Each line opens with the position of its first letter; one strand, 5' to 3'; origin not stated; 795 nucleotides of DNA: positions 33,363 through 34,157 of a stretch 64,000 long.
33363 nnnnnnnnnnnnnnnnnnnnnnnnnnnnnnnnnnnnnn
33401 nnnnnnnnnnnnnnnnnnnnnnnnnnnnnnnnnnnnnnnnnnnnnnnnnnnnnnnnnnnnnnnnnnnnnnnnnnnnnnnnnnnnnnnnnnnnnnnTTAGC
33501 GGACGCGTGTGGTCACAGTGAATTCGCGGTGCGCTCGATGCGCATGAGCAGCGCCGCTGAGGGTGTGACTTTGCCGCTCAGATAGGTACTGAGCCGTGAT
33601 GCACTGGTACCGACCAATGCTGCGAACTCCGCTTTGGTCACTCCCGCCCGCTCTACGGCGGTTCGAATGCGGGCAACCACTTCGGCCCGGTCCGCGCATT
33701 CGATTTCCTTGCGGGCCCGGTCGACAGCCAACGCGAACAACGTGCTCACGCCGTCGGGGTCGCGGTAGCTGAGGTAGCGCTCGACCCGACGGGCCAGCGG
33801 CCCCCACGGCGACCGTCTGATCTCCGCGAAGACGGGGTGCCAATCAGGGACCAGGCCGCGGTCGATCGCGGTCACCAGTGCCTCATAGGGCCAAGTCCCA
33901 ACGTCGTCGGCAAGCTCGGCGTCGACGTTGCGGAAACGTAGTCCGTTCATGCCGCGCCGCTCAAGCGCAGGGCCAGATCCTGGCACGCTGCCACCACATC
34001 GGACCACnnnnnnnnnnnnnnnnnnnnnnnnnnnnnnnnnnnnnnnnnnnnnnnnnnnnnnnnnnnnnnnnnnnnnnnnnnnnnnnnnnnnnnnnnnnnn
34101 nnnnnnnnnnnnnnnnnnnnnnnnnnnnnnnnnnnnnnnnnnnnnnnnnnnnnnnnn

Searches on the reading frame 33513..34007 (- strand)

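Call 8: search_protein_families(library=pfam, proteins=[window:33513-34007:-], max_evalue=0.01)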
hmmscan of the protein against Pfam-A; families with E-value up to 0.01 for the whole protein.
window:33513-34007:- (164 aa): 2 families
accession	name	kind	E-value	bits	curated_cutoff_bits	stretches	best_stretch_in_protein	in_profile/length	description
PF13560.12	HTH_31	-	3.7e-08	34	27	1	111-157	3-50/64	Helix-turn-helix domain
PF01381.28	HTH_3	-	7.3e-07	29.6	23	1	114-160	1-47/55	Helix-turn-helix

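Call 58: search_protein_families(library=ncbifam, proteins=[window:33513-34007:-], max_evalue=0.001)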
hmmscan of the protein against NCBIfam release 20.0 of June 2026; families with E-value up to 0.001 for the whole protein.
window:33513-34007:- (164 aa): 0 families
